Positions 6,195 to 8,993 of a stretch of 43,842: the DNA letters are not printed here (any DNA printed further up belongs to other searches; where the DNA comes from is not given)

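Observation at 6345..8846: Membrane-anchored Hsp100/Clp-like ATPase lacking both pore-loop tyrosines, the M-domain and the ClpP-docking loop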

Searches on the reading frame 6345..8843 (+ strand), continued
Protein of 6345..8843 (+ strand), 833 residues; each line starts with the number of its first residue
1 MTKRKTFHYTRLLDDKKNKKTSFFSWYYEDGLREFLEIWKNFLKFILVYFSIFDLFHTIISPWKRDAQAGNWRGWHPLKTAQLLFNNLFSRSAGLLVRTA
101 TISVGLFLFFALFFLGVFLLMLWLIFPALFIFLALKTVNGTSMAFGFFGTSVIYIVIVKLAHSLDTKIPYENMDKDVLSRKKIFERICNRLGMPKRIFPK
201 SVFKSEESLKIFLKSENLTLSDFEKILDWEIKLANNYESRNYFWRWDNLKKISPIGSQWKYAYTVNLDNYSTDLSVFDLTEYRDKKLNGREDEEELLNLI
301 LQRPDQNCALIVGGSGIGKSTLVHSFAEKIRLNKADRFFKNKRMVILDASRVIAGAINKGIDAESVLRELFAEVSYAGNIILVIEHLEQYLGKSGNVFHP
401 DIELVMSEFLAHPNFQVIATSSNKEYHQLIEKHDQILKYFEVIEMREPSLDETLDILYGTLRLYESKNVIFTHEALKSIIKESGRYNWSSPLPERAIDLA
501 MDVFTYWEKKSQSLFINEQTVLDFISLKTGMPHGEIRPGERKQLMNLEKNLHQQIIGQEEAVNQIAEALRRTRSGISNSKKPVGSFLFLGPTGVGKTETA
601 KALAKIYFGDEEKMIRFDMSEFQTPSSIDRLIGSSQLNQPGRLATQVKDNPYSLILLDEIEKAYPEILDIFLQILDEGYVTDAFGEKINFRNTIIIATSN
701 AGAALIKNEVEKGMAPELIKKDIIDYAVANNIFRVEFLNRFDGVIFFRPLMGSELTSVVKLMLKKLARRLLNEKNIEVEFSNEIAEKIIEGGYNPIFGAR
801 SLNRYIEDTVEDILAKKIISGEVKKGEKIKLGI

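Call 9: find_homologous_proteins(query=window:6345-8843:+, max_evalue=1e-20)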
Query window:6345-8843:+ (833 aa): 189 proteins with E <= 1e-20 among 8000 candidates; the best 120 are listed.
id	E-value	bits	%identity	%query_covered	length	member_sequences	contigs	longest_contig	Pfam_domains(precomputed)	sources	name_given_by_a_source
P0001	0.0e+0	1862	100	100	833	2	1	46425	PF13173.13,PF13479.13,PF07724.21,PF00005.34,PF00004.36,PF13401.13,PF07728.21,PF10431.16,PF20720.4,PF13191.13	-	-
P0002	0.0e+0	1580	84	100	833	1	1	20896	PF13173.13,PF20030.6,PF00004.36,PF13401.13,PF05673.20,PF07728.21,PF13191.13,PF13479.13,PF00158.33,PF07724.21,PF00005.34,PF12775.14,PF10431.16,PF20720.4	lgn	-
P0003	0.0e+0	1290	70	100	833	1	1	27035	PF13173.13,PF20030.6,PF00004.36,PF13401.13,PF05673.20,PF07728.21,PF13191.13,PF13479.13,PF00158.33,PF07724.21,PF00005.34,PF12775.14,PF10431.16,PF20720.4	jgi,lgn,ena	-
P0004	0.0e+0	1279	68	98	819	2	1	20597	PF13173.13,PF20030.6,PF00004.36,PF13401.13,PF05673.20,PF07728.21,PF13191.13,PF13479.13,PF00158.33,PF07724.21,PF01935.24,PF00005.34,PF00910.29,PF10431.16,PF20720.4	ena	-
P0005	0.0e+0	1275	68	98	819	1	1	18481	PF13173.13,PF20030.6,PF00004.36,PF13401.13,PF05673.20,PF07728.21,PF13191.13,PF13479.13,PF00158.33,PF07724.21,PF01935.24,PF00005.34,PF00910.29,PF10431.16,PF20720.4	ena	-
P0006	0.0e+0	1253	67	98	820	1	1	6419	PF13173.13,PF00004.36,PF13401.13,PF03193.23,PF07728.21,PF13191.13,PF13479.13,PF00158.33,PF07724.21,PF00005.34,PF05729.19,PF10431.16,PF20720.4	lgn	-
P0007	0.0e+0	1249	66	98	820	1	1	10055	PF20030.6,PF07724.21,PF00004.36,PF13401.13,PF17871.8,PF05673.20,PF07728.21,PF10431.16,PF20720.4,PF13191.13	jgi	-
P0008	0.0e+0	1248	67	98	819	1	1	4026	PF13173.13,PF20030.6,PF00004.36,PF13401.13,PF07728.21,PF13191.13,PF13479.13,PF07724.21,PF00005.34,PF12775.14,PF05729.19,PF13521.13,PF00910.29,PF10431.16,PF20720.4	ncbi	-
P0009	0.0e+0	1218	66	98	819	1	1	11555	PF13173.13,PF13479.13,PF07724.21,PF00005.34,PF00004.36,PF13401.13,PF07728.21,PF10431.16,PF20720.4,PF13191.13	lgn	-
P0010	0.0e+0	1218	66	97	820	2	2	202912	PF13173.13,PF20030.6,PF13555.13,PF00004.36,PF13401.13,PF07728.21,PF13191.13,PF13479.13,PF07724.21,PF00005.34,PF12775.14,PF05729.19,PF10431.16,PF20720.4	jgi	-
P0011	0.0e+0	1128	60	98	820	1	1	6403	PF07724.21,PF00004.36,PF07728.21,PF10431.16,PF20720.4,PF13191.13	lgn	-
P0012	0.0e+0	1087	60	98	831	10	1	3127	PF00158.33,PF07724.21,PF12775.14,PF05729.19,PF00004.36,PF13401.13,PF05673.20,PF07728.21,PF10431.16,PF20720.4,PF13191.13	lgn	-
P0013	0.0e+0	1086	59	98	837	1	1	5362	PF13479.13,PF00158.33,PF07724.21,PF00004.36,PF13401.13,PF05673.20,PF07728.21,PF10431.16,PF20720.4,PF13191.13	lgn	-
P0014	0.0e+0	1084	60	98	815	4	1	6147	PF00158.33,PF07724.21,PF00004.36,PF13401.13,PF07728.21,PF10431.16,PF20720.4,PF13191.13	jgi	-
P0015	0.0e+0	1076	59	98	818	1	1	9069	PF13173.13,PF00004.36,PF13401.13,PF05673.20,PF07728.21,PF13191.13,PF00158.33,PF07724.21,PF12775.14,PF05729.19,PF10431.16,PF20720.4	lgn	-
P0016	0.0e+0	1076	59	98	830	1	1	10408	PF13479.13,PF07724.21,PF00004.36,PF07728.21,PF10431.16,PF20720.4,PF13191.13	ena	-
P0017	0.0e+0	1072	60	97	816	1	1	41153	PF13173.13,PF00004.36,PF13401.13,PF13238.13,PF05673.20,PF00448.29,PF07728.21,PF04851.22,PF13191.13,PF13479.13,PF00158.33,PF07724.21,PF12775.14,PF00910.29,PF10431.16,PF20720.4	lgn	-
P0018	0.0e+0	1072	59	98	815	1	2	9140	PF07724.21,PF00004.36,PF07728.21,PF10431.16,PF20720.4,PF13191.13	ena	-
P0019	0.0e+0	1072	59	98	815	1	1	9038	PF07724.21,PF00004.36,PF05673.20,PF07728.21,PF10431.16,PF20720.4,PF13191.13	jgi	-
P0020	0.0e+0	1072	59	98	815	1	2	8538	PF00158.33,PF07724.21,PF00004.36,PF13401.13,PF07728.21,PF10431.16,PF20720.4,PF13191.13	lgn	-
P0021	0.0e+0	1068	58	98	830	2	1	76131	PF20030.6,PF00158.33,PF07724.21,PF12775.14,PF05729.19,PF00004.36,PF13401.13,PF07728.21,PF10431.16,PF20720.4,PF13191.13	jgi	jgi:ATP-dependent Clp protease ATP-binding subunit ClpC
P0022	0.0e+0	1066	58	98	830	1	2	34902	PF20030.6,PF00158.33,PF07724.21,PF12775.14,PF00004.36,PF13401.13,PF07728.21,PF10431.16,PF20720.4,PF13191.13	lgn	-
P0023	0.0e+0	1063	57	98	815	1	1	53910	PF13479.13,PF07724.21,PF05729.19,PF00004.36,PF13401.13,PF07728.21,PF10431.16,PF20720.4,PF13191.13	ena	-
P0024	0.0e+0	1062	58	98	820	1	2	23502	PF00158.33,PF07724.21,PF12775.14,PF05729.19,PF00004.36,PF13401.13,PF07728.21,PF10431.16,PF20720.4,PF13191.13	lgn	-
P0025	0.0e+0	1058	59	98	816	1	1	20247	PF13173.13,PF00158.33,PF07724.21,PF05729.19,PF00004.36,PF13401.13,PF05673.20,PF07728.21,PF10431.16,PF20720.4,PF13191.13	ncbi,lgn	ncbi:MAG TPA: AAA family ATPase [Patescibacteria group bacterium]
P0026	0.0e+0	1053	58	98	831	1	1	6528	PF07724.21,PF00004.36,PF13401.13,PF07728.21,PF10431.16,PF20720.4,PF13191.13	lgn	-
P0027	0.0e+0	1051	59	98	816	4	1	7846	PF13173.13,PF00004.36,PF13401.13,PF05673.20,PF07728.21,PF13191.13,PF13479.13,PF00158.33,PF07724.21,PF12775.14,PF10431.16,PF20720.4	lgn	-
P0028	0.0e+0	1050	58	98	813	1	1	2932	PF07724.21,PF00004.36,PF13401.13,PF07728.21,PF10431.16,PF20720.4,PF13191.13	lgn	-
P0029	0.0e+0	1048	59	98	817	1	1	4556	PF13479.13,PF00158.33,PF07724.21,PF12775.14,PF00004.36,PF13401.13,PF07728.21,PF10431.16,PF20720.4,PF13191.13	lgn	-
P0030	0.0e+0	1048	58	98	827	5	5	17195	PF13479.13,PF07724.21,PF00004.36,PF07728.21,PF10431.16,PF20720.4,PF13191.13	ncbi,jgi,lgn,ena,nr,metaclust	ncbi:MAG: ATPase AAA-2 domain protein [Parcubacteria group bacterium GW2011_GWD2_38_11]|nr:MAG: ATPa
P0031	0.0e+0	1045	58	98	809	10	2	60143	PF00158.33,PF07724.21,PF00004.36,PF07728.21,PF10431.16,PF20720.4,PF13191.13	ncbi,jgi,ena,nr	ncbi:MAG TPA: ATP-dependent Clp protease ATP-binding subunit [Candidatus Moranbacteria bacterium]|nr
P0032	0.0e+0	1045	58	98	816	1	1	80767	PF13479.13,PF00158.33,PF07724.21,PF00004.36,PF05673.20,PF07728.21,PF10431.16,PF20720.4,PF13191.13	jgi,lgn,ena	-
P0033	0.0e+0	1044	58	98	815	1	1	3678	PF07724.21,PF00004.36,PF05673.20,PF07728.21,PF10431.16,PF20720.4,PF13191.13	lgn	-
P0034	0.0e+0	1042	57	98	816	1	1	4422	PF00158.33,PF07724.21,PF05729.19,PF00004.36,PF13401.13,PF07728.21,PF10431.16,PF20720.4,PF13191.13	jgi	jgi:ATP-dependent Clp protease ATP-binding subunit ClpC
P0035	0.0e+0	1041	58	98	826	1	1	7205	PF13479.13,PF00158.33,PF07724.21,PF00004.36,PF07728.21,PF10431.16,PF20720.4,PF13191.13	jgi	-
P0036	0.0e+0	1040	58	98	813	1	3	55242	PF13173.13,PF07724.21,PF00004.36,PF13401.13,PF07728.21,PF10431.16,PF20720.4,PF13191.13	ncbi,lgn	-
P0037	0.0e+0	1039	57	98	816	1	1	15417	PF13479.13,PF07724.21,PF00004.36,PF07728.21,PF10431.16,PF20720.4,PF13191.13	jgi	jgi:ATP-dependent Clp protease ATP-binding subunit ClpC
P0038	0.0e+0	1039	57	98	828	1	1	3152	PF00004.36,PF13401.13,PF05673.20,PF00448.29,PF07728.21,PF13191.13,PF00158.33,PF07724.21,PF12775.14,PF05729.19,PF10431.16,PF20720.4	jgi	-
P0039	0.0e+0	1038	58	98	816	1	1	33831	PF00158.33,PF07724.21,PF00004.36,PF05673.20,PF07728.21,PF10431.16,PF20720.4,PF13191.13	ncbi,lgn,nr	ncbi:MAG: ATP-dependent Clp protease ATP-binding subunit [Candidatus Moranbacteria bacterium]|nr:ATP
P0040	0.0e+0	1034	57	98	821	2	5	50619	PF00158.33,PF07724.21,PF00004.36,PF13401.13,PF07728.21,PF10431.16,PF20720.4,PF13191.13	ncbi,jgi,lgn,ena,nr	ncbi:MAG: hypothetical protein ACD_56C00072G0001 [uncultured bacterium]|nr:MAG: hypothetical protein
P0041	0.0e+0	1032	57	98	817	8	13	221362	PF20030.6,PF13479.13,PF00158.33,PF07724.21,PF00004.36,PF13401.13,PF07728.21,PF10431.16,PF20720.4,PF13191.13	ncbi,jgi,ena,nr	ncbi:MAG: ATPase AAA-2 domain protein [Candidatus Moranbacteria bacterium GW2011_GWC2_37_73]|nr:MAG:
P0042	0.0e+0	1032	57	98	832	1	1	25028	PF13479.13,PF07724.21,PF00004.36,PF13401.13,PF07728.21,PF10431.16,PF20720.4,PF13191.13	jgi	jgi:ATP-dependent Clp protease ATP-binding subunit ClpC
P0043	0.0e+0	1031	57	98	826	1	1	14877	PF13173.13,PF00158.33,PF07724.21,PF05729.19,PF00004.36,PF13401.13,PF05673.20,PF07728.21,PF10431.16,PF20720.4,PF13191.13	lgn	-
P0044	0.0e+0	1028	57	98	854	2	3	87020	PF20030.6,PF00158.33,PF07724.21,PF12775.14,PF00004.36,PF13401.13,PF07728.21,PF10431.16,PF20720.4,PF13191.13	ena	-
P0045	0.0e+0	1025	56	98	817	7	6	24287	PF07724.21,PF05729.19,PF00004.36,PF13401.13,PF05673.20,PF07728.21,PF10431.16,PF20720.4,PF13191.13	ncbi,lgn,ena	-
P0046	0.0e+0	1025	57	99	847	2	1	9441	PF07724.21,PF00004.36,PF07728.21,PF10431.16,PF20720.4,PF13191.13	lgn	-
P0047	0.0e+0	1024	57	98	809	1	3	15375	PF20030.6,PF00158.33,PF07724.21,PF12775.14,PF00004.36,PF07728.21,PF10431.16,PF20720.4,PF13191.13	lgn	-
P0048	0.0e+0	1022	56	98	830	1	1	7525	PF07724.21,PF05729.19,PF00004.36,PF13401.13,PF05673.20,PF07728.21,PF10431.16,PF20720.4,PF13191.13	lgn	-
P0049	0.0e+0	1021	56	98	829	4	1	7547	PF07724.21,PF00004.36,PF05673.20,PF07728.21,PF10431.16,PF13191.13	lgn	-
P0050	0.0e+0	1020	57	98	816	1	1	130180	PF20030.6,PF00158.33,PF07724.21,PF12775.14,PF00004.36,PF13401.13,PF07728.21,PF10431.16,PF20720.4,PF13191.13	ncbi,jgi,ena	ncbi:MAG: AAA family ATPase [bacterium]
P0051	0.0e+0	1017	56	98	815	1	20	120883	PF07724.21,PF00004.36,PF07728.21,PF10431.16,PF13191.13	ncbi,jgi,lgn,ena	-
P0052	0.0e+0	1016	56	98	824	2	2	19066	PF07724.21,PF00004.36,PF13401.13,PF07728.21,PF10431.16,PF20720.4,PF13191.13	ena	-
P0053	0.0e+0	1015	56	98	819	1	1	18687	PF20030.6,PF00158.33,PF07724.21,PF05729.19,PF00004.36,PF13401.13,PF07728.21,PF10431.16,PF20720.4,PF13191.13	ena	-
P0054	0.0e+0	1013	56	100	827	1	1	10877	PF07724.21,PF00004.36,PF13401.13,PF07728.21,PF10431.16,PF20720.4,PF13191.13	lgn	-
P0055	0.0e+0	1012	56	99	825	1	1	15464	PF20030.6,PF00158.33,PF07724.21,PF12775.14,PF00004.36,PF05673.20,PF07728.21,PF10431.16,PF20720.4,PF13191.13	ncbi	-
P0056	0.0e+0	1011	55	98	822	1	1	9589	PF07724.21,PF05729.19,PF00004.36,PF13401.13,PF07728.21,PF10431.16,PF20720.4,PF13191.13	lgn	-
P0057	7.6e-298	1008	55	98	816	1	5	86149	PF07724.21,PF05729.19,PF00004.36,PF05673.20,PF07728.21,PF10431.16,PF20720.4,PF13191.13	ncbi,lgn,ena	-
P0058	9.0e-298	1008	54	100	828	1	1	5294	PF20030.6,PF00158.33,PF07724.21,PF12775.14,PF00004.36,PF13401.13,PF07728.21,PF10431.16,PF20720.4,PF13191.13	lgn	-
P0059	1.2e-297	1008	55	97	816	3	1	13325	PF20030.6,PF00158.33,PF07724.21,PF12775.14,PF00004.36,PF13401.13,PF05673.20,PF07728.21,PF10431.16,PF20720.4,PF13191.13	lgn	-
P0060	1.7e-296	1004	56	98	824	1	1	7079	PF07724.21,PF00005.34,PF05729.19,PF00004.36,PF13401.13,PF05673.20,PF07728.21,PF10431.16,PF20720.4,PF13191.13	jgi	jgi:ATP-dependent Clp protease ATP-binding subunit ClpA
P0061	2.8e-296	1003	56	98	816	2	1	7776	PF07724.21,PF00004.36,PF07728.21,PF10431.16,PF13191.13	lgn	-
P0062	4.4e-296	1002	54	98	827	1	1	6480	PF07724.21,PF00004.36,PF07728.21,PF10431.16,PF13191.13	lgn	-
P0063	1.0e-294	998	55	98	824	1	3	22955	PF00158.33,PF07724.21,PF05729.19,PF00004.36,PF13401.13,PF07728.21,PF10431.16,PF20720.4,PF13191.13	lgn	-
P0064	4.1e-294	996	55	98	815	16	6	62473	PF00158.33,PF07724.21,PF05729.19,PF00004.36,PF13401.13,PF05673.20,PF07728.21,PF10431.16,PF20720.4,PF13191.13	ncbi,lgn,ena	-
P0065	3.6e-293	993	55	98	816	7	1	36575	PF07724.21,PF12775.14,PF05729.19,PF00004.36,PF13401.13,PF07728.21,PF10431.16,PF20720.4,PF13191.13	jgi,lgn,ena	-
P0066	1.9e-292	990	53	97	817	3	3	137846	PF07724.21,PF12775.14,PF00004.36,PF13401.13,PF07728.21,PF10431.16,PF20720.4,PF13191.13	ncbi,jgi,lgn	-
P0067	2.6e-292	990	54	98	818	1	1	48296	PF00158.33,PF07724.21,PF00004.36,PF07728.21,PF10431.16,PF13191.13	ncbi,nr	ncbi:MAG: AAA family ATPase [Candidatus Moranbacteria bacterium]|nr:AAA family ATPase [Candidatus Mo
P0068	1.9e-291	987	53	98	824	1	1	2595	PF00158.33,PF07724.21,PF05729.19,PF00004.36,PF13401.13,PF07728.21,PF10431.16,PF20720.4,PF13191.13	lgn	-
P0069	3.8e-291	986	54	98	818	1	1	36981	PF00158.33,PF07724.21,PF12775.14,PF00004.36,PF13401.13,PF05673.20,PF07728.21,PF10431.16,PF20720.4,PF13191.13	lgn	-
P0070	4.2e-291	986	54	98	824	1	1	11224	PF00158.33,PF07724.21,PF05729.19,PF00004.36,PF13401.13,PF07728.21,PF10431.16,PF20720.4,PF13191.13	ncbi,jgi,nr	ncbi:MAG: hypothetical protein ACD_5C00356G0006 [uncultured bacterium]|nr:MAG: hypothetical protein 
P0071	4.8e-291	986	55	97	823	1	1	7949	PF00158.33,PF07724.21,PF12775.14,PF05729.19,PF00004.36,PF13401.13,PF05673.20,PF07728.21,PF10431.16,PF20720.4,PF13191.13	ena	-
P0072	1.6e-290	984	53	98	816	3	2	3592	PF00158.33,PF07724.21,PF12775.14,PF00004.36,PF13401.13,PF07728.21,PF10431.16,PF20720.4,PF13191.13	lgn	-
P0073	2.7e-290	983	54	98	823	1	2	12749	PF00158.33,PF07724.21,PF05729.19,PF00004.36,PF13401.13,PF07728.21,PF10431.16,PF20720.4,PF13191.13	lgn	-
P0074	3.1e-290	983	54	99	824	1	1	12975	PF00158.33,PF07724.21,PF05729.19,PF00004.36,PF13401.13,PF07728.21,PF10431.16,PF20720.4,PF13191.13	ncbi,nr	ncbi:MAG: AAA domain-containing protein [Candidatus Moranbacteria bacterium]|nr:AAA domain-containin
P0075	2.0e-289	980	56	98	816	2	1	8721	PF13173.13,PF20030.6,PF00004.36,PF13401.13,PF13238.13,PF05673.20,PF07728.21,PF13191.13,PF00158.33,PF07724.21,PF12775.14,PF10431.16,PF20720.4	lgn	-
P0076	2.4e-287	973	55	97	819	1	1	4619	PF20030.6,PF00004.36,PF13401.13,PF05673.20,PF07728.21,PF13191.13,PF00158.33,PF07724.21,PF12775.14,PF05729.19,PF10431.16,PF20720.4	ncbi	-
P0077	3.1e-286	970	52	97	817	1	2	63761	PF07724.21,PF00004.36,PF13401.13,PF07728.21,PF10431.16,PF13191.13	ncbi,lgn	-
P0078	8.1e-286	968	54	98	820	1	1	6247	PF20030.6,PF00004.36,PF13401.13,PF05673.20,PF07728.21,PF13191.13,PF00158.33,PF07724.21,PF00005.34,PF12775.14,PF10431.16,PF20720.4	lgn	-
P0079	1.5e-285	968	56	97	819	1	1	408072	PF00158.33,PF07724.21,PF00004.36,PF13238.13,PF07728.21,PF10431.16,PF20720.4,PF13191.13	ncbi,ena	-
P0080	1.8e-280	951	53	98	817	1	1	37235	PF00158.33,PF07724.21,PF00004.36,PF13401.13,PF07728.21,PF10431.16,PF04851.22,PF20720.4,PF13191.13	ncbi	ncbi:AAA family ATPase [Patescibacteria group bacterium]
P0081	3.6e-276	936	52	96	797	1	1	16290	PF07724.21,PF05729.19,PF00004.36,PF13401.13,PF07728.21,PF10431.16,PF20720.4,PF13191.13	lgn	-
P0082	5.4e-271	919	63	79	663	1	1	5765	PF13479.13,PF00158.33,PF07724.21,PF12775.14,PF00004.36,PF13401.13,PF07728.21,PF10431.16,PF20720.4,PF13191.13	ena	-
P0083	1.9e-270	918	58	88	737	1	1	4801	PF07724.21,PF00004.36,PF13401.13,PF07728.21,PF10431.16,PF20720.4,PF13191.13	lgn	-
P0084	1.8e-269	914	51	98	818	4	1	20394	PF00158.33,PF07724.21,PF12775.14,PF00004.36,PF07728.21,PF01078.28,PF10431.16,PF20720.4,PF13191.13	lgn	-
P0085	4.6e-268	910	67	73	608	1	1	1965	PF13173.13,PF00004.36,PF13401.13,PF05673.20,PF07728.21,PF13191.13,PF13479.13,PF00158.33,PF07724.21,PF12775.14,PF05729.19,PF10431.16,PF20720.4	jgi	jgi:ATP-dependent Clp protease ATP-binding subunit ClpC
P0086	6.2e-265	899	52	98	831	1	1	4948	PF00158.33,PF07724.21,PF00004.36,PF13401.13,PF07728.21,PF10431.16,PF13191.13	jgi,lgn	jgi:ATP-dependent Clp protease ATP-binding subunit ClpC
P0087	3.2e-263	894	54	90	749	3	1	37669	PF07724.21,PF00437.27,PF05729.19,PF00004.36,PF13401.13,PF07728.21,PF10431.16,PF20720.4,PF13191.13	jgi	jgi:ATP-dependent Clp protease ATP-binding subunit ClpC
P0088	3.0e-262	890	77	62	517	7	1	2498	PF07724.21,PF00004.36,PF07728.21,PF10431.16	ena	-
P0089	2.1e-258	878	51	98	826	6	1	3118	PF00158.33,PF07724.21,PF00004.36,PF05673.20,PF07728.21,PF10431.16,PF20720.4,PF13191.13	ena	-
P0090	1.1e-254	865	51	98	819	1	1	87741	PF07724.21,PF00004.36,PF13401.13,PF07728.21,PF10431.16,PF13191.13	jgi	jgi:ATP-dependent Clp protease ATP-binding subunit ClpC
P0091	1.0e-245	836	60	75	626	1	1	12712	PF13479.13,PF00158.33,PF07724.21,PF12775.14,PF00004.36,PF13401.13,PF07728.21,PF10431.16,PF20720.4,PF13191.13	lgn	-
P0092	2.3e-238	811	66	67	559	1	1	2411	PF00158.33,PF07724.21,PF05729.19,PF00004.36,PF13401.13,PF07728.21,PF10431.16,PF20720.4,PF13191.13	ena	-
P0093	1.5e-236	805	45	97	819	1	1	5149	PF07724.21,PF00004.36,PF07728.21,PF10431.16,PF20720.4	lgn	-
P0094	2.6e-234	798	47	97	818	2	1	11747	PF07724.21,PF00004.36,PF13401.13,PF07728.21,PF10431.16,PF20720.4,PF13191.13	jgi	jgi:ATP-dependent Clp protease ATP-binding subunit ClpA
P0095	5.6e-233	794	47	97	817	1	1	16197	PF00158.33,PF07724.21,PF00004.36,PF13401.13,PF05673.20,PF07728.21,PF10431.16,PF20720.4,PF13191.13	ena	-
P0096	1.5e-230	786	45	97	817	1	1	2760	PF00158.33,PF07724.21,PF00004.36,PF13401.13,PF07728.21,PF10431.16,PF13191.13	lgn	-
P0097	2.7e-230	785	45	97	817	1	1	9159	PF00158.33,PF07724.21,PF00004.36,PF13401.13,PF13238.13,PF05673.20,PF07728.21,PF10431.16,PF13191.13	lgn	-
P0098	6.3e-230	784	46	97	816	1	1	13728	PF13479.13,PF00158.33,PF07724.21,PF00004.36,PF13401.13,PF07728.21,PF10431.16,PF20720.4,PF13191.13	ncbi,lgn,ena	-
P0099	1.4e-229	782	45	97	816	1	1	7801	PF07724.21,PF00004.36,PF13401.13,PF07728.21,PF10431.16,PF20720.4,PF13191.13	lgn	-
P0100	7.5e-228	777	66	64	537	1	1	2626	PF13173.13,PF13479.13,PF00158.33,PF07724.21,PF00004.36,PF13401.13,PF05673.20,PF07728.21,PF10431.16,PF20720.4,PF13191.13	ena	-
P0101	8.3e-224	763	49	90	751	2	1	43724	PF00158.33,PF07724.21,PF00004.36,PF05673.20,PF07728.21,PF10431.16,PF13191.13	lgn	-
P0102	6.7e-223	760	44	97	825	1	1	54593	PF20030.6,PF00158.33,PF07724.21,PF00004.36,PF13401.13,PF17871.8,PF07728.21,PF10431.16,PF20720.4,PF13191.13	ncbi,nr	ncbi:MAG: AAA family ATPase [Candidatus Moranbacteria bacterium]|nr:AAA family ATPase [Candidatus Mo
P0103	4.5e-222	758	44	97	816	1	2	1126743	PF00158.33,PF07724.21,PF00004.36,PF05673.20,PF07728.21,PF10431.16,PF13191.13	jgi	jgi:ATP-dependent Clp protease ATP-binding subunit ClpC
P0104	3.2e-221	755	45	97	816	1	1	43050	PF07724.21,PF12775.14,PF00004.36,PF13401.13,PF07728.21,PF10431.16,PF20720.4,PF13191.13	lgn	-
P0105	3.3e-221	755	43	99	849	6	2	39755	PF00158.33,PF07724.21,PF12775.14,PF00004.36,PF13401.13,PF17871.8,PF07728.21,PF10431.16,PF13191.13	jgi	jgi:ATP-dependent Clp protease ATP-binding subunit ClpC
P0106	5.3e-221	754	45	97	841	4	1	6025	PF00158.33,PF07724.21,PF00004.36,PF13401.13,PF07728.21,PF10431.16,PF20720.4,PF13191.13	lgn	-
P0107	5.3e-221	754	44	97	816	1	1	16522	PF00158.33,PF07724.21,PF00004.36,PF13401.13,PF17871.8,PF07728.21,PF10431.16,PF13191.13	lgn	-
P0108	9.3e-220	750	46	97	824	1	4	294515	PF13173.13,PF20030.6,PF00158.33,PF07724.21,PF00004.36,PF13401.13,PF17871.8,PF07728.21,PF10431.16,PF20720.4,PF13191.13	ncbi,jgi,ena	-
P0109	1.2e-219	749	44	97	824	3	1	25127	PF00158.33,PF07724.21,PF00004.36,PF13401.13,PF17871.8,PF05673.20,PF07728.21,PF10431.16,PF13191.13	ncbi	-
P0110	2.4e-219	749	44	97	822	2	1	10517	PF13173.13,PF00158.33,PF07724.21,PF05729.19,PF00004.36,PF13401.13,PF07728.21,PF10431.16,PF13191.13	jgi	jgi:ATP-dependent Clp protease ATP-binding subunit ClpC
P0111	2.6e-217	742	44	97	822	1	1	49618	PF13173.13,PF00158.33,PF07724.21,PF00004.36,PF13401.13,PF17871.8,PF07728.21,PF10431.16,PF20720.4,PF13191.13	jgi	jgi:ATP-dependent Clp protease ATP-binding subunit ClpC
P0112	2.9e-217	742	46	97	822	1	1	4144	PF13173.13,PF00158.33,PF07724.21,PF05729.19,PF00004.36,PF13401.13,PF05673.20,PF07728.21,PF10431.16,PF20720.4,PF13191.13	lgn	-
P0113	2.1e-216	739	43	97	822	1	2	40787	PF13173.13,PF00158.33,PF07724.21,PF12775.14,PF05729.19,PF00004.36,PF13401.13,PF07728.21,PF10431.16,PF20720.4,PF13191.13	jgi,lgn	-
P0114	2.1e-215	735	43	97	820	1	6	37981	PF20030.6,PF00158.33,PF07724.21,PF00004.36,PF13401.13,PF13238.13,PF05673.20,PF07728.21,PF10431.16,PF13191.13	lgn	-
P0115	2.2e-215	735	44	97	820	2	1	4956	PF00158.33,PF07724.21,PF12775.14,PF00004.36,PF13401.13,PF17871.8,PF05673.20,PF07728.21,PF10431.16,PF20720.4,PF13191.13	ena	-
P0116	2.0e-214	732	43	97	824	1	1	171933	PF00158.33,PF07724.21,PF00004.36,PF13401.13,PF17871.8,PF05673.20,PF07728.21,PF10431.16,PF13191.13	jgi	jgi:ATP-dependent Clp protease ATP-binding subunit ClpC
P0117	5.2e-214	731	43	97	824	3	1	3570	PF00158.33,PF07724.21,PF12775.14,PF00004.36,PF13401.13,PF17871.8,PF05673.20,PF07728.21,PF10431.16,PF13191.13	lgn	-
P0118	7.1e-214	730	48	77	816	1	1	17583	PF07724.21,PF00004.36,PF07728.21,PF10431.16,PF20720.4,PF13191.13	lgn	-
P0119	4.0e-213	728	43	97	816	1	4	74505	PF20030.6,PF00158.33,PF07724.21,PF00004.36,PF07728.21,PF10431.16,PF20720.4,PF13191.13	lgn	-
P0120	4.9e-212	724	43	97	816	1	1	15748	PF00158.33,PF07724.21,PF00004.36,PF07728.21,PF10431.16,PF20720.4,PF13191.13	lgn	-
